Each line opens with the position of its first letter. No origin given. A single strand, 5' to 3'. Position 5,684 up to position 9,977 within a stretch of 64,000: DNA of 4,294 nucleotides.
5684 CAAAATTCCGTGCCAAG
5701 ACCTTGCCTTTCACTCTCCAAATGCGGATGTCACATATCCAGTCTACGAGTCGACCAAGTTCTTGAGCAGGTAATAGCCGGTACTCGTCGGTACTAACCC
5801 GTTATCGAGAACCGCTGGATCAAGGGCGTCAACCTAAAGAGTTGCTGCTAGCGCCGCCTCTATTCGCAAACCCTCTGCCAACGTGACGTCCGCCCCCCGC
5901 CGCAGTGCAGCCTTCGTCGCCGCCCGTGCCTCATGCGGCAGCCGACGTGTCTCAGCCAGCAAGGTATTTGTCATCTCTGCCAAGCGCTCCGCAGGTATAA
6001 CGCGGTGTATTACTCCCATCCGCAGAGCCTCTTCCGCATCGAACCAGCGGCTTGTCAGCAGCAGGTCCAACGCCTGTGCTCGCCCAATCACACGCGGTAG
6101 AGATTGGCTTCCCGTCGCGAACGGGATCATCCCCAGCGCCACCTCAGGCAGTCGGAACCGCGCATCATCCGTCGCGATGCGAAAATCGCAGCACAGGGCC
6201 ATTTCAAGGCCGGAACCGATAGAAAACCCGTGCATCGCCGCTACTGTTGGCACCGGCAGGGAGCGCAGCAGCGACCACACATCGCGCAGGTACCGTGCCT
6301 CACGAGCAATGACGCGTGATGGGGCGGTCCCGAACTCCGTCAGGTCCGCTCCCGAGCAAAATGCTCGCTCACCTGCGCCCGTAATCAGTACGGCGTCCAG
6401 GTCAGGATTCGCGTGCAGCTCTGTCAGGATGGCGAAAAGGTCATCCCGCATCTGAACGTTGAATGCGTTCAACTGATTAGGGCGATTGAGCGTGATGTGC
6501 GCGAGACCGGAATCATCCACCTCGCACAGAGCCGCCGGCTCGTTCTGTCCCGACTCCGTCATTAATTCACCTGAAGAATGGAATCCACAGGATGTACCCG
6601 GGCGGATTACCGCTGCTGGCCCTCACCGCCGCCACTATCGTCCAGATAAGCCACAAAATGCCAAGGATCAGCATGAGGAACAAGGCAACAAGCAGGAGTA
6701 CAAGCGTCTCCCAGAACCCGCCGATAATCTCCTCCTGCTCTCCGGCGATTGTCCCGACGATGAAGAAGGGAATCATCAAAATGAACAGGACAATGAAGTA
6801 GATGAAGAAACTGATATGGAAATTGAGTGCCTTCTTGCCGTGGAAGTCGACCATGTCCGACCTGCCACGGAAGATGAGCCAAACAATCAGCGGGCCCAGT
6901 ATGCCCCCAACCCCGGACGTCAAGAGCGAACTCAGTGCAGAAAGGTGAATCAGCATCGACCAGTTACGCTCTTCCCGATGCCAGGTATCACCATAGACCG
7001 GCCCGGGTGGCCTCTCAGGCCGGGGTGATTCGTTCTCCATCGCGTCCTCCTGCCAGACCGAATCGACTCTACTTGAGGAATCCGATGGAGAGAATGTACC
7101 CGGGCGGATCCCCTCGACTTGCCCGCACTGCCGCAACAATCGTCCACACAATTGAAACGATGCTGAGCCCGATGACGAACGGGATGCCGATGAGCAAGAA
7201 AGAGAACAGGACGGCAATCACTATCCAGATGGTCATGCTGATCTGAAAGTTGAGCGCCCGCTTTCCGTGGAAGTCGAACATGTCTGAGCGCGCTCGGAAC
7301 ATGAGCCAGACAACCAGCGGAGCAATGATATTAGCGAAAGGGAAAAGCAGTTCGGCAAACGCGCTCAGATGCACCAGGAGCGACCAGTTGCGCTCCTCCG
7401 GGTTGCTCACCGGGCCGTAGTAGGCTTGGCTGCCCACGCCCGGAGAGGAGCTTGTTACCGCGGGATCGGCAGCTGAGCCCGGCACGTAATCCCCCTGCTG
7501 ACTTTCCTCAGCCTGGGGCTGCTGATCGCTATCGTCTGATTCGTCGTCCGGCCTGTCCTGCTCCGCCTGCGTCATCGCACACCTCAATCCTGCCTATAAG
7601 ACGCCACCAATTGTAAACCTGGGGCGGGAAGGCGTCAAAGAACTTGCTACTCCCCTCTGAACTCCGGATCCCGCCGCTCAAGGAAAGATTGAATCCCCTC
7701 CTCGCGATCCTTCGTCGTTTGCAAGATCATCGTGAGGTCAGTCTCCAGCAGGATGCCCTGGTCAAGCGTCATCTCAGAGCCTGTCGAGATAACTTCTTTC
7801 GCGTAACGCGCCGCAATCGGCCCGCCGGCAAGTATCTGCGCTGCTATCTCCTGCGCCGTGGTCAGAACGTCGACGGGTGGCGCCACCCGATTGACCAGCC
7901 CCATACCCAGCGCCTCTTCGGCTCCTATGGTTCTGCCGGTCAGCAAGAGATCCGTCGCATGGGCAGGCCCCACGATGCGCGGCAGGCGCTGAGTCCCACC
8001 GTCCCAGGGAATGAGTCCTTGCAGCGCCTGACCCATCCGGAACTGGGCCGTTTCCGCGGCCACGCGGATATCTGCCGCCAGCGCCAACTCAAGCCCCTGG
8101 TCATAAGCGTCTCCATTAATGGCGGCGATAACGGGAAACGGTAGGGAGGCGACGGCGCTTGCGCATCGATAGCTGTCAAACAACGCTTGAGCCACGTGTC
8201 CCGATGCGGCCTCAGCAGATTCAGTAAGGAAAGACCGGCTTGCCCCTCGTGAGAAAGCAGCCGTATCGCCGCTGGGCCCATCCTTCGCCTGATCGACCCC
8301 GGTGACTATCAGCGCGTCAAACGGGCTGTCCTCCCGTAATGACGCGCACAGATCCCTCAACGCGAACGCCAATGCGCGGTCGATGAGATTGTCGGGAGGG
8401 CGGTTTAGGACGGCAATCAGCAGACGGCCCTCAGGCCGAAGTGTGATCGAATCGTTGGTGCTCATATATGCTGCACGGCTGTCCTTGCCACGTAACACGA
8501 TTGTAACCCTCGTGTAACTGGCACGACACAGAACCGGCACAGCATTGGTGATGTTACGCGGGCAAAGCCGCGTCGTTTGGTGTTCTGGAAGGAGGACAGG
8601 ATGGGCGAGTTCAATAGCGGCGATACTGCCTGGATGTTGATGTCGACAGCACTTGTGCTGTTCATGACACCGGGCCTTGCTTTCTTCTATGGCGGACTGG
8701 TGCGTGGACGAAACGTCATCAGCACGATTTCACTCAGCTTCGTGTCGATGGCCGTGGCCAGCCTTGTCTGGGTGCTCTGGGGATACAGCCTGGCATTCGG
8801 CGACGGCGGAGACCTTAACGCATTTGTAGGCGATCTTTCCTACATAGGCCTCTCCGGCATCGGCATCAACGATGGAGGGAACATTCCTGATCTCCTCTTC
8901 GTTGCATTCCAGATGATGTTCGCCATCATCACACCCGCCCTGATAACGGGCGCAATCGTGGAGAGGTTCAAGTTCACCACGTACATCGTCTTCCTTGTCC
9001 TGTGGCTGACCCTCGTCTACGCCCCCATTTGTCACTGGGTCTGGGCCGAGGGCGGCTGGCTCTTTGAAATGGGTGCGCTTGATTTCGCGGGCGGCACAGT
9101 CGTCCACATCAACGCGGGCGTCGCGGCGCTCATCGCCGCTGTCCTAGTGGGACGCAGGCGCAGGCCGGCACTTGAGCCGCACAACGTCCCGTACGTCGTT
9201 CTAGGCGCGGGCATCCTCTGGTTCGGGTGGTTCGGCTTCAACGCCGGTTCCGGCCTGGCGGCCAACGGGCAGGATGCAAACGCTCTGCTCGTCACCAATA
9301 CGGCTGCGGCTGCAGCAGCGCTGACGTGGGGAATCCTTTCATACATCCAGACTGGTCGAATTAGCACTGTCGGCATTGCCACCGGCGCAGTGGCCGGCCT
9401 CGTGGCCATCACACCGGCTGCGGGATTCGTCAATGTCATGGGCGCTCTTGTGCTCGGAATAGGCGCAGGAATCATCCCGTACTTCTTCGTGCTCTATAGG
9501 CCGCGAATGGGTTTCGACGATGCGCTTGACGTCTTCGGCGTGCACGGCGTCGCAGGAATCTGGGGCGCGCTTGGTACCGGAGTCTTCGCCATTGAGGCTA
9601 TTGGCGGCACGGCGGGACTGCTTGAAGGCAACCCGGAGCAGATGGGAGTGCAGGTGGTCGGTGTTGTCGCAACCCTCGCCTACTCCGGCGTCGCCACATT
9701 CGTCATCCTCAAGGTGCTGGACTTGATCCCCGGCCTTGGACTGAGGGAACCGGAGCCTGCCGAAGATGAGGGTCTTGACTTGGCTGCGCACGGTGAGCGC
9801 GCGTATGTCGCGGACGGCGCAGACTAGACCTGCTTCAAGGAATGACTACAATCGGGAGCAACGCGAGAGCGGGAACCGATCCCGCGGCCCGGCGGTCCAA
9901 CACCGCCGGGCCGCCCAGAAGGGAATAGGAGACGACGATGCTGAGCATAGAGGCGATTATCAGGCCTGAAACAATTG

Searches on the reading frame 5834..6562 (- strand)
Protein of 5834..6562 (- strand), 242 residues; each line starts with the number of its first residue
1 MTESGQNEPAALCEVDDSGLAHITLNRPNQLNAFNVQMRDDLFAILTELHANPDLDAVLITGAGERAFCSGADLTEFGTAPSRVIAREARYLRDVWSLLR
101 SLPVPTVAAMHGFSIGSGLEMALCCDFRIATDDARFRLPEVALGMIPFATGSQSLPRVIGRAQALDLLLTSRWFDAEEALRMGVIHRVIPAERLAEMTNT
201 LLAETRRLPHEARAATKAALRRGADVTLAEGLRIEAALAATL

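Call 47: search_protein_families(library=pfam, proteins=[window:5834-6562:-], max_evalue=0.00001)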
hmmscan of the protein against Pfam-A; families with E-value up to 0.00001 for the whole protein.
window:5834-6562:- (242 aa): 2 families
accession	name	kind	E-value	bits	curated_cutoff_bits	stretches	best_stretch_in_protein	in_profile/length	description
PF00378.25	ECH_1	-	7.7e-55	186.4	27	1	18-238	4-223/251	Enoyl-CoA hydratase/isomerase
PF16113.10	ECH_2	-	2.3e-37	129.7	27.2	1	21-213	2-196/335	Enoyl-CoA hydratase/isomerase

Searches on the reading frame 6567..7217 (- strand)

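Call 47: search_protein_families(library=pfam, proteins=[window:6567-7217:-], max_evalue=0.00001)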
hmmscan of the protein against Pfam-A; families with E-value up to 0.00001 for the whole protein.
window:6567-7217:- (216 aa): 1 family
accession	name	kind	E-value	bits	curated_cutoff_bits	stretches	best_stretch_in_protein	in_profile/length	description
PF09685.15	DUF4870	-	2.7e-26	92.1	25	1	83-215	1-107/107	Domain of unknown function (DUF4870)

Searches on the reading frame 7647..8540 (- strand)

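Call 47: search_protein_families(library=pfam, proteins=[window:7647-8540:-], max_evalue=0.00001)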
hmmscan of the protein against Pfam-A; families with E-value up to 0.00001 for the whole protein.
window:7647-8540:- (297 aa): 2 families
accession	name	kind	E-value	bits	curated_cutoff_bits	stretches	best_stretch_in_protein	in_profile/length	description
PF00378.25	ECH_1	-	5.9e-46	157.3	27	1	45-296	11-250/251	Enoyl-CoA hydratase/isomerase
PF16113.10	ECH_2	-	9.5e-17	61.9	27.2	1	42-221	3-173/335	Enoyl-CoA hydratase/isomerase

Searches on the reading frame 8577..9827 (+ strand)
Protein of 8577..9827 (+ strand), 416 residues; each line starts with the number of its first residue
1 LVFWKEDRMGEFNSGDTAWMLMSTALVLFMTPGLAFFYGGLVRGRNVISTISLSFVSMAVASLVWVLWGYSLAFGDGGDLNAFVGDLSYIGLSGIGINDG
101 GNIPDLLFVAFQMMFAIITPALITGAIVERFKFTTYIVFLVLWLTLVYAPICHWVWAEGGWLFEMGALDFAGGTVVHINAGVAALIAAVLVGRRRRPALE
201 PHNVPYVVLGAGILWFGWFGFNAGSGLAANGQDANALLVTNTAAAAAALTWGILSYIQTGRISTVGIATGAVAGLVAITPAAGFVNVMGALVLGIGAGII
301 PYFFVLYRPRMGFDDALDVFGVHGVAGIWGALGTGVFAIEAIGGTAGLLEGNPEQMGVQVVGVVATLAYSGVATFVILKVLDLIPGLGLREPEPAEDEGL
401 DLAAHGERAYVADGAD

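Call 20: search_protein_families(library=pfam, proteins=[window:8577-9827:+], max_evalue=0.0001)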
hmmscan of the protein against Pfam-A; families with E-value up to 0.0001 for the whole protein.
window:8577-9827:+ (416 aa): 1 family
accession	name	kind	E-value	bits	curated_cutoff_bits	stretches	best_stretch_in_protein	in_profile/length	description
PF00909.26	Ammonium_transp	-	1.6e-125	419.4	23.2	1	18-410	1-399/399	Ammonium Transporter Family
